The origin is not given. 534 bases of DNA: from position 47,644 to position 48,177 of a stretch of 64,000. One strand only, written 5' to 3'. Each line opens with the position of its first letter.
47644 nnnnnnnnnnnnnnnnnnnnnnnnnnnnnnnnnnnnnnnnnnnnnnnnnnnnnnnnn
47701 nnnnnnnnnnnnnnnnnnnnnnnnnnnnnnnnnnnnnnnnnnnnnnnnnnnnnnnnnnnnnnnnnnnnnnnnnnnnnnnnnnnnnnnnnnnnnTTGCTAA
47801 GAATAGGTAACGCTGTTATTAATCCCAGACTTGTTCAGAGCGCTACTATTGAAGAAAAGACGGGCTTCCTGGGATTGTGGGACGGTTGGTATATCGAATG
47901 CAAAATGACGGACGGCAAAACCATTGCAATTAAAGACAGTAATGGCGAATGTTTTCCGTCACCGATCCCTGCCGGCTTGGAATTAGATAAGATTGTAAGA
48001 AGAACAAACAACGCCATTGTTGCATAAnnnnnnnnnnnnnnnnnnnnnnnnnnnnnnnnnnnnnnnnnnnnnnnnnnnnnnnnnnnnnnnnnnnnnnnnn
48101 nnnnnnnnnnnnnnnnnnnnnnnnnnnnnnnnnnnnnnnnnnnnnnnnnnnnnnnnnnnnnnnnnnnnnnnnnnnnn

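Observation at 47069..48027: Pol-beta nucleotidyltransferase with an embedded-start small paralog family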

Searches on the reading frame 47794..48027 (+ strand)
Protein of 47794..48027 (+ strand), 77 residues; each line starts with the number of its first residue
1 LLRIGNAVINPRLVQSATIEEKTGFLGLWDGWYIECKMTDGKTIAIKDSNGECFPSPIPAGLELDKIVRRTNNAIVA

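Call 5: search_protein_families(library=pfam, proteins=[window:47794-48027:+], max_evalue=0.1)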
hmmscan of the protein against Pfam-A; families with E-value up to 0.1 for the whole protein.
window:47794-48027:+ (77 aa): 0 families

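Call 6: search_protein_families(library=phrogs, proteins=[window:47794-48027:+], max_evalue=0.1)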
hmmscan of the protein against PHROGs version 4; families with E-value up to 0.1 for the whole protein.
window:47794-48027:+ (77 aa): 1 family
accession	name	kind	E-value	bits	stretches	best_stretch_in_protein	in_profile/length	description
phrog_7754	-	unknown function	0.015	16.5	0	44-68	3-24/69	-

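Call 10: search_dna_similar(query=window:47794-48027:+, collection=phages, mode=protein, max_evalue=1, max_rows=20)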
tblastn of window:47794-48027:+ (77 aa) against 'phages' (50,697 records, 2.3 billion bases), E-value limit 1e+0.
No match.

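Call 11: find_homologous_proteins(query=window:47797-48027:+, max_evalue=0.01)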
Query window:47797-48027:+ (76 aa): 1 proteins with E <= 0.01 among 1 candidates.
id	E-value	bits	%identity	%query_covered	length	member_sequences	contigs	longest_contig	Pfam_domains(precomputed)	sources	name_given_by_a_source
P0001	5.0e-41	155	95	99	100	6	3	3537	-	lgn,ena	-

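Call 20: find_encoding_contigs(protein=P0001, flank=4000, max_places=4)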
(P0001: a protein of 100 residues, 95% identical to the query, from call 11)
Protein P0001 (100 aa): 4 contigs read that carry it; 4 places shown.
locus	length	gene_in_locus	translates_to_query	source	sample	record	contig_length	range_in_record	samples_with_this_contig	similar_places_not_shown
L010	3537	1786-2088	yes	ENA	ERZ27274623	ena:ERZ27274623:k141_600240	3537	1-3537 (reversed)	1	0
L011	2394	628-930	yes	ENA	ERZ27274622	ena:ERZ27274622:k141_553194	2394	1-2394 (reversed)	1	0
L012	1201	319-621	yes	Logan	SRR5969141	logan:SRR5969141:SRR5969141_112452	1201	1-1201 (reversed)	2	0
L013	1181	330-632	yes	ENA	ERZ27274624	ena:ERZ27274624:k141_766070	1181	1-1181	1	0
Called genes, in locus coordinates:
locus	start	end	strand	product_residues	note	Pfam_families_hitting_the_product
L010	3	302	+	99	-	?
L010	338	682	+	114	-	-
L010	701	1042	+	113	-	-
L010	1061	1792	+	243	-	-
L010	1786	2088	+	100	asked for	-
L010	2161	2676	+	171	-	-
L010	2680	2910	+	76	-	-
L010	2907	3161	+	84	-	PF04025:RemA-like (weak)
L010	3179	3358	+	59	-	-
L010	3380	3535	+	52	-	?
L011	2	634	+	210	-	?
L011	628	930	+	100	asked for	-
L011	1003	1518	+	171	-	-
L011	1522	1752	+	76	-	-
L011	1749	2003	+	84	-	PF04025:RemA-like (weak)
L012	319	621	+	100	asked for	-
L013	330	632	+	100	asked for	-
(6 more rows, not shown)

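Call 22: search_protein_representatives(alignment_id=A1)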
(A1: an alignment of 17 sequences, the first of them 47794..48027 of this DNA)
Query: 17 sequences, 72 profile positions. Proteins with E-value up to 0.001 (for the whole library): 15; up to 1e-10: 7; up to 1e-30: 1. The best 15 are listed.
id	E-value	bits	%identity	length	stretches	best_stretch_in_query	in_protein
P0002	4.3e-42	158.0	-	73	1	1-71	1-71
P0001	5.2e-28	112.9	-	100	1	1-66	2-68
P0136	1.8e-22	95.1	-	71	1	1-66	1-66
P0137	8.1e-21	89.8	-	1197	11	28-65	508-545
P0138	3.2e-17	78.3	-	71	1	4-69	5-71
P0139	9.9e-17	76.7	-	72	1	1-65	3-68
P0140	3.5e-13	65.4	-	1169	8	28-59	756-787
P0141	4.2e-09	52.3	-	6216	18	36-68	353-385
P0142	1.3e-07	47.6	-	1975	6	28-41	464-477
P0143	1.5e-06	44.2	-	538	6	28-61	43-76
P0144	2.9e-05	40.0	-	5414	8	26-67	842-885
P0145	4.9e-05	39.3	-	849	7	25-40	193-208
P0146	3.8e-04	36.4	-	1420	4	29-59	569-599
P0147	4.3e-04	36.3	-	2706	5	28-42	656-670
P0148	5.9e-04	35.8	-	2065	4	28-56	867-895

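Call 24: search_protein_families(library=pfam, proteins=[P0137, P0140, P0143, P0145, P0136, P0138, P0139], max_evalue=0.01)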
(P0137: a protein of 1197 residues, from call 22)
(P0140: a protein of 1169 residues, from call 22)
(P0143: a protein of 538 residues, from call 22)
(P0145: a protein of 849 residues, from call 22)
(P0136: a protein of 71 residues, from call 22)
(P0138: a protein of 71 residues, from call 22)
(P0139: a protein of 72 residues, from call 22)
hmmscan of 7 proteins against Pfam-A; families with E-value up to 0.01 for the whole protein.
P0137 (1197 aa): 15 families
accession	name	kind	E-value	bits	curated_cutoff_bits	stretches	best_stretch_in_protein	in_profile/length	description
PF17936.7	Big_6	-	8.9e-294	949.2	27.6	14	327-405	1-80/83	Bacterial Ig domain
PF19077.6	Big_13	-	4e-73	242.8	27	14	83-148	29-97/102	Bacterial Ig-like domain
PF17785.7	PUA_3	-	4.8e-33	113.2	22.6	0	1030-1058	27-55/64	PUA-like domain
PF13753.12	SWM_repeat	-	2.1e-24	86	27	0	1123-1167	41-84/86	Putative flagellar system-associated repeat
PF07233.18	DUF1425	-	2.2e-24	85.6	28.3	0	678-721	51-94/96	Protein of unknown function (DUF1425)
PF10989.13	DUF2808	-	1.9e-22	80.3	25.3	0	1127-1164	69-109/146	Protein of unknown function (DUF2808)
PF17961.7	Big_8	-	3.3e-20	72.6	22.9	0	426-475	36-85/103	Bacterial Ig domain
PF01472.26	PUA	-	8.9e-19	67.7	24.8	0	1029-1056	27-54/74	PUA domain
PF09134.16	Invasin_D3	-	4.3e-15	56.5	33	0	772-823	32-82/98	Invasin, domain 3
PF11974.14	bMG3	-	1e-08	35.5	34.9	0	343-392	24-75/103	Bacterial alpha-2-macroglobulin MG3 domain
PF12245.14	Big_3_2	-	8e-08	32.9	23.3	0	1159-1173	98-112/122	Bacterial Ig-like domain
PF10512.14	Borealin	-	1.1e-06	29.2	19.5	0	534-565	57-88/118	Cell division cycle-associated protein 8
PF16277.11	DUF4926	-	5.1e-06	26.2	29.1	0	790-820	20-48/57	Domain of unknown function (DUF4926)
PF23846.1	Cache_WalK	-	0.00025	21.9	27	0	88-114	10-36/92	WalK sensor protein kinase Chache domain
PF05651.19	Diacid_rec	-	0.00046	20.3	23.6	0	86-138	12-64/134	Putative sugar diacid recognition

P0140 (1169 aa): 11 families
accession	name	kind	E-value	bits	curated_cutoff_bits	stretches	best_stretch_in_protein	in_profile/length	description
PF17936.7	Big_6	-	1.2e-161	525.9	27.6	10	1019-1103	2-82/83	Bacterial Ig domain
PF20609.3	pAdhesive_17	-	5e-40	138.2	27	1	3-189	111-288/289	Putative adhesive domain (group 17)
PF19077.6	Big_13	-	1.3e-28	99.9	27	2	658-739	22-101/102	Bacterial Ig-like domain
PF11974.14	bMG3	-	2.1e-23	82.6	34.9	1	1039-1074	25-60/103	Bacterial alpha-2-macroglobulin MG3 domain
PF17785.7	PUA_3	-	1.6e-07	31.4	22.6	0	1038-1060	27-49/64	PUA-like domain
PF01190.23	Pollen_Ole_e_1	-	1.8e-06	28.7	23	0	1055-1077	44-66/99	Pollen protein Ole e 1 like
PF13620.12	CarboxypepD_reg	-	2.3e-06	28.3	32.3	0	1039-1077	11-50/82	Carboxypeptidase regulatory-like domain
PF01472.26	PUA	-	8.5e-06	26.1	24.8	0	1036-1062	26-52/74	PUA domain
PF17961.7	Big_8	-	9.3e-06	26.2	22.9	0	578-613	35-71/103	Bacterial Ig domain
PF17210.9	SdrD_B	-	1.8e-05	25.3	29.7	0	1029-1075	11-58/112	SdrD B-like domain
PF00746.26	Gram_pos_anchor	-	0.0003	21.1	20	1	1129-1167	5-42/43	LPXTG cell wall anchor motif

P0143 (538 aa): 18 families
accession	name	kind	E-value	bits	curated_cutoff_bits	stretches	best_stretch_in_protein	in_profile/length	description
PF17936.7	Big_6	-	3.2e-184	598.1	27.6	7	372-454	1-83/83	Bacterial Ig domain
PF19077.6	Big_13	-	2.3e-30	105.5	27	6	290-365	18-96/102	Bacterial Ig-like domain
PF17785.7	PUA_3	-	2.7e-19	69.1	22.6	0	46-75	24-53/64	PUA-like domain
PF01472.26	PUA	-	5.4e-17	61.9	24.8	0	48-74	27-53/74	PUA domain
PF11974.14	bMG3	-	7.9e-14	51.9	34.9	0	49-82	24-57/103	Bacterial alpha-2-macroglobulin MG3 domain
PF13620.12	CarboxypepD_reg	-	1e-11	45.4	32.3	0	134-171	10-47/82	Carboxypeptidase regulatory-like domain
PF17847.7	GlcV_C_terminal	-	1.5e-10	41.8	27.6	0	73-99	29-54/61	Glucose ABC transporter C-terminal domain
PF16710.10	CTXphi_pIII-N1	-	3.2e-08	34.1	27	0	140-172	50-82/111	N-terminal N1 domain of Vibrio phage CTXphi pIII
PF05651.19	Diacid_rec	-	4.1e-08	33.4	23.6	0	57-101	20-64/134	Putative sugar diacid recognition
PF13464.11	RodZ_C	-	5.4e-08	33.1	23.9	0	56-94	8-50/72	RodZ C-terminal domain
PF22579.2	Cbm74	-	1.2e-06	28.7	27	0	66-84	29-47/64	Carbohydrate binding module-like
PF00801.26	PKD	-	1.6e-06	28.4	23.5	0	93-111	61-79/80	PKD domain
PF02824.27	TGS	-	1.1e-05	25.7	22.2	0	80-95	43-58/60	TGS domain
PF11141.13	DUF2914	-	0.00013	22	23.6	0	57-70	44-57/62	Protein of unknown function (DUF2914)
PF18981.6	InlK_D3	-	0.00017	22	25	0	92-111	53-72/75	Internalin K domain (D3/D4)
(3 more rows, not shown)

P0145 (849 aa): 27 families (the best 25 are shown)
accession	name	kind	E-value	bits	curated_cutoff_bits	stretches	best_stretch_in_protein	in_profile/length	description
PF21605.3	CRLF2-like_D2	-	6.9e-26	90.6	27.3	0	594-639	2-48/94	Cytokine receptor-like factor 2-like, D2 domain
PF21784.3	Bflower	-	3.5e-18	66.5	25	0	555-587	38-70/116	4-fold beta flower protein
PF18565.7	Glyco_hydro2_C5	-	4.2e-17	62.3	32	0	197-223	16-42/103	Glycoside hydrolase family 2 C-terminal domain 5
PF17766.7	fn3_6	-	9.5e-15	55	26.4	0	578-635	33-88/99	Fibronectin type-III domain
PF02831.20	gpW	-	5e-11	42.7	22.5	0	325-348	22-45/66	gpW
PF00801.26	PKD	-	1.4e-09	38.2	23.5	0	57-92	11-46/80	PKD domain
PF11604.15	CusF_Ec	-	2.6e-09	37.2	27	0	322-346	41-65/72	Copper binding periplasmic protein CusF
PF16146.10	DUF4854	-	3.9e-09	37.2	28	0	322-355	13-46/102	Domain of unknown function (DUF4854)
PF25816.1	RamC_N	-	7.5e-09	35.8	27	0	176-226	19-63/191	RamC, N-terminal domain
PF17263.7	DUF5329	-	9.9e-09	35.8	27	0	572-597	23-48/95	Family of unknown function (DUF5329)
PF02987.21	LEA_4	-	3.1e-07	30.6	51.1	0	596-605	33-42/44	Late embryogenesis abundant protein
PF07903.16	PaRep2a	-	1.6e-06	28.4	25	0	375-392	64-81/122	PaRep2a protein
PF18970.5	DUF5709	-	2.3e-06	28.4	27.5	0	210-222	34-46/49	Family of unknown function (DUF5709)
PF02825.26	WWE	-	2.7e-06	28.1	21.1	0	76-105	1-29/67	WWE domain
PF22942.1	DUF7025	-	3e-06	27.9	27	0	180-222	49-79/100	Domain of unknown function (DUF7025)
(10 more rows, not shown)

P0136 (71 aa): 0 families

P0138 (71 aa): 0 families

P0139 (72 aa): 0 families

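Call 43: predict_structure(alignment_id=A2)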
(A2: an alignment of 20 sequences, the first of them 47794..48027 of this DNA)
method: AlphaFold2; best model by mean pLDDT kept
length: 77 residues; sequences in the alignment: 20
mean_pLDDT: 87.7   pTM: 0.74
mean pLDDT of the five models: 87.7, 87.5, 85.1, 84.0, 82.5
residues with pLDDT >= 90: 54; 70-90: 17; 50-70: 2; < 50: 4
segments of 3 or more residues with pLDDT < 50: 74-77
pLDDT, mean of each block of 10 residues (from residue 1): 91 92 85 94 94 93 91 52
secondary structure, 60 per line:
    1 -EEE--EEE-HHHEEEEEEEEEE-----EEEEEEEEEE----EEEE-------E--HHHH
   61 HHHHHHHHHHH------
elements in order: E2-4 E7-9 E14-23 E29-38 E43-46 H57-71

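Call 62: find_encoding_contigs(protein=P0139, flank=4000, max_places=3)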
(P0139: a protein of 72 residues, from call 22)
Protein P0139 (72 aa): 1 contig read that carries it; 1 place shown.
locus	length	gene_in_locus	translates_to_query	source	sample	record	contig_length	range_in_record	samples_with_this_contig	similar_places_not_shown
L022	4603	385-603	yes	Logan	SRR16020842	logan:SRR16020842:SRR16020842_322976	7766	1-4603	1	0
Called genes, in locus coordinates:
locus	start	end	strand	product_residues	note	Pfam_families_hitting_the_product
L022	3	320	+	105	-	?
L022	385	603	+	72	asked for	-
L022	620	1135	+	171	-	-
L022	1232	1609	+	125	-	-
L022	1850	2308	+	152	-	-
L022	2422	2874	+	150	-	-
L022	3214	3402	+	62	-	-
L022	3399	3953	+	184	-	-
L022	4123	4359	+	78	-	-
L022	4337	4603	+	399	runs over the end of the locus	PF00149:Metallophos, PF12850:Metallophos_2 (faint)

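Call 63: find_encoding_contigs(protein=P0136, flank=4000, max_places=3)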
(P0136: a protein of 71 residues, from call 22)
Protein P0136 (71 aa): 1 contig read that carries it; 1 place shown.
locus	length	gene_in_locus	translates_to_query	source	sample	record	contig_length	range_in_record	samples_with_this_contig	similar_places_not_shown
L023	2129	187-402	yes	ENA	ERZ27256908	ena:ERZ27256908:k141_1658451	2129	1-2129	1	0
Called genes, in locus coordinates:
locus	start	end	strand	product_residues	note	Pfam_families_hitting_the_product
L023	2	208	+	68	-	?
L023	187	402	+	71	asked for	-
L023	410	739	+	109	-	-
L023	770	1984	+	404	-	PF17767:NAPRTase_N, PF04095:NAPRTase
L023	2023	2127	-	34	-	?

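Call 64: find_encoding_contigs(protein=P0138, flank=4000, max_places=3)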
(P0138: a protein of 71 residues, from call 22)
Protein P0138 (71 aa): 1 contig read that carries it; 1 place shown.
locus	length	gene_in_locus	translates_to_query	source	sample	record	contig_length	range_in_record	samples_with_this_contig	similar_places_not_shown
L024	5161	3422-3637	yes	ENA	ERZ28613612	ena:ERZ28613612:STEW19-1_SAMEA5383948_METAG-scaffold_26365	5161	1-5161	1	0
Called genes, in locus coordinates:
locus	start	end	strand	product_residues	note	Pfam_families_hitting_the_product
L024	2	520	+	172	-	?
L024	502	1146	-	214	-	-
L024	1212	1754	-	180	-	-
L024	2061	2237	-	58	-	-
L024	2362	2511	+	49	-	-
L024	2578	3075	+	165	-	-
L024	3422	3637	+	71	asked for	-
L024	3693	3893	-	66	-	-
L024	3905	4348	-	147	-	-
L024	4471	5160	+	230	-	?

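Call 71: fold_search(model_id=the predicted structure, library=viral)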
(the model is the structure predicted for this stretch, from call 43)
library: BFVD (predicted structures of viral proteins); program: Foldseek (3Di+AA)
matches with E <= 10: 1129; with E <= 0.001: 0
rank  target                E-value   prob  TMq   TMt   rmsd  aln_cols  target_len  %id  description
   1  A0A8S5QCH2            5.7e-03  1.00  0.56  0.54   3.7        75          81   16  Uncharacterized protein [Siphoviridae sp. ctqBH20]
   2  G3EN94                6.1e-03  1.00  0.59  0.61   5.1        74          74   18  (no name in the UniProt tables at hand)
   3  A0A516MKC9            1.2e-02  1.00  0.54  0.59   4.5        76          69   17  (no name in the UniProt tables at hand)
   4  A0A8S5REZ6            1.4e-02  1.00  0.66  0.52   2.4        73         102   18  Uncharacterized protein [virus sp. ctE0n6]
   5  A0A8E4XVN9            4.1e-02  0.99  0.48  0.30   2.6        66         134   26  Uncharacterized protein [Maribacter phage Colly_1]
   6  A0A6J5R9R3            4.4e-02  0.99  0.60  0.38  14.2       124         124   14  Uncharacterized protein [uncultured Caudovirales phage]
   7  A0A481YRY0            4.4e-02  0.98  0.53  0.43   3.7        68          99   15  Uncharacterized protein [Marseillevirus LCMAC101]
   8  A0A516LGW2            5.0e-02  0.98  0.55  0.63   4.1        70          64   17  (no name in the UniProt tables at hand)
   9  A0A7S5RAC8            6.1e-02  0.85  0.49  0.32   4.8        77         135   18  (no name in the UniProt tables at hand)
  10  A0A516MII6            9.5e-02  0.47  0.32  0.35   8.2        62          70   22  (no name in the UniProt tables at hand)
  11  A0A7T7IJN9            1.1e-01  0.93  0.48  0.37   4.5        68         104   13  (no name in the UniProt tables at hand)
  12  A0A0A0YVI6            1.2e-01  0.33  0.34  0.12  10.3        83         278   16  Ryanodine receptor Ryr domain-containing protein [Erwinia phage phiEa2809]
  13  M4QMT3                1.2e-01  0.25  0.28  0.14  10.6        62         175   11  (no name in the UniProt tables at hand)
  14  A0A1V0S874            1.3e-01  0.77  0.45  0.34   6.7        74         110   18  SWPV1-257 [Shearwaterpox virus]
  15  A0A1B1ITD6            1.3e-01  0.72  0.39  0.20   7.1        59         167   15  (no name in the UniProt tables at hand)
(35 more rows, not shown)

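Call 72: search_solved_structures(query=A2, max_evalue=1)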
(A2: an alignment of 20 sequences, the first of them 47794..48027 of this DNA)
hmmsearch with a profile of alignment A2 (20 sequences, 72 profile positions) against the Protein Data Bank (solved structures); distinct sequences matched with E-value up to 1: 11.
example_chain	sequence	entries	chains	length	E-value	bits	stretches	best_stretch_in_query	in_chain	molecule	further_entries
4hqd_A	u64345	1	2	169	0.0056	19.5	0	38-68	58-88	Engineered Protein OR265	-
1n0r_A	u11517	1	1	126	0.033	17.1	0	34-61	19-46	4 ankyrin repeats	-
1u3n_A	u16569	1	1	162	0.17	14.8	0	37-62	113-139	Hypothetical superoxide dismutase-like protein yojM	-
1xtm_B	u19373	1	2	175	0.19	14.6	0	37-62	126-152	Hypothetical superoxide dismutase-like protein yojM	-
1xtl_B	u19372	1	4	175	0.19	14.6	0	37-62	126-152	Hypothetical superoxide dismutase-like protein yojM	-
1s4i_B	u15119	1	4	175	0.2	14.6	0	37-62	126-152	superoxide dismutase-like protein yojM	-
5kba_A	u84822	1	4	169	0.21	14.5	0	38-66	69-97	Designed protein ANK1C2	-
2xee_A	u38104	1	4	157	0.45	13.5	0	36-69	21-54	NI3C DARPIN MUTANT5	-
2xeh_A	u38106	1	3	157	0.51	13.3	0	36-69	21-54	NI3C MUT6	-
2qyj_A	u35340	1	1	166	0.61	13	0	36-69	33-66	ankyrin NI3C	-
1n0q_A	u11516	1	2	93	0.63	13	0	34-61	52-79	3 ankyrin repeats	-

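Call 73: search_protein_families(library=pfam, proteins=[L023:2-208:+, L022:3-320:+, L024:2578-3075:+, L022:620-1135:+, L023:410-739:+], max_evalue=0.01)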
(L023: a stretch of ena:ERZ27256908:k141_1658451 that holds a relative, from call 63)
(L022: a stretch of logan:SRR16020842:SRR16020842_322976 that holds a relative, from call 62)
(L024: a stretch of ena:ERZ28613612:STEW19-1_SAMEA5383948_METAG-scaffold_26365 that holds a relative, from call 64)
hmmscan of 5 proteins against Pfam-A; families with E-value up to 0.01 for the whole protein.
L023:2-208:+ (68 aa): 0 families

L022:3-320:+ (105 aa): 2 families
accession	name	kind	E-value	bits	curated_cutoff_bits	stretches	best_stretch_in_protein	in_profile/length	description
PF10035.14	DUF2179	-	2.7e-21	75.6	22.8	1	43-97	1-55/55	Uncharacterized protein conserved in bacteria (DUF2179)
PF02588.21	YitT_membrane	-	1.4e-06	28.3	24.3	1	2-37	169-204/205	Uncharacterised 5xTM membrane BCR, YitT family COG1284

L024:2578-3075:+ (165 aa): 1 family
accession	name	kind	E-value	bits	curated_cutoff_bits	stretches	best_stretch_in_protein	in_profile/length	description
PF03819.22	MazG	-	8e-07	29.7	22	1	16-86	4-67/74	MazG nucleotide pyrophosphohydrolase domain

L022:620-1135:+ (171 aa): 0 families

L023:410-739:+ (109 aa): 0 families

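Call 74: search_protein_families(library=padloc, proteins=[window:47794-48027:+], max_evalue=0.01)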
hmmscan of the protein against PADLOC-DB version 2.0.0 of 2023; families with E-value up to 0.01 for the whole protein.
window:47794-48027:+ (77 aa): 0 families

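Call 75: search_protein_families(library=ncbifam, proteins=[window:47794-48027:+], max_evalue=0.01)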
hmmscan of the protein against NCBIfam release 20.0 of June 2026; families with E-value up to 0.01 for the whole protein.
window:47794-48027:+ (77 aa): 0 families

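Call 85: find_related_loci(query=A2, collection=viral_contigs, flank=3000)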
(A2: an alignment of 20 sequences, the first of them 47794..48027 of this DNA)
Query A2 (77 aa) in viral_contigs; peptide patterns used: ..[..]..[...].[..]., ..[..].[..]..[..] (x = any residue, [..] = any of these).
107 stretches matched a pattern; 4 encode a relative of the query (tblastn E <= 1e-3); 4 distinct loci.
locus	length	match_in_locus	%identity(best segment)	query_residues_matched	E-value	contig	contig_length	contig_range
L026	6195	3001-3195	50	2-67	3e-16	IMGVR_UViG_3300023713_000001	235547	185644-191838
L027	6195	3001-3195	50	2-67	3e-16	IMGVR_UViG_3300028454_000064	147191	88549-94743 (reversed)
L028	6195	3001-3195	48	2-67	4e-15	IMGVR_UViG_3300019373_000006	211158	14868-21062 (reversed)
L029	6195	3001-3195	50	2-67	3e-16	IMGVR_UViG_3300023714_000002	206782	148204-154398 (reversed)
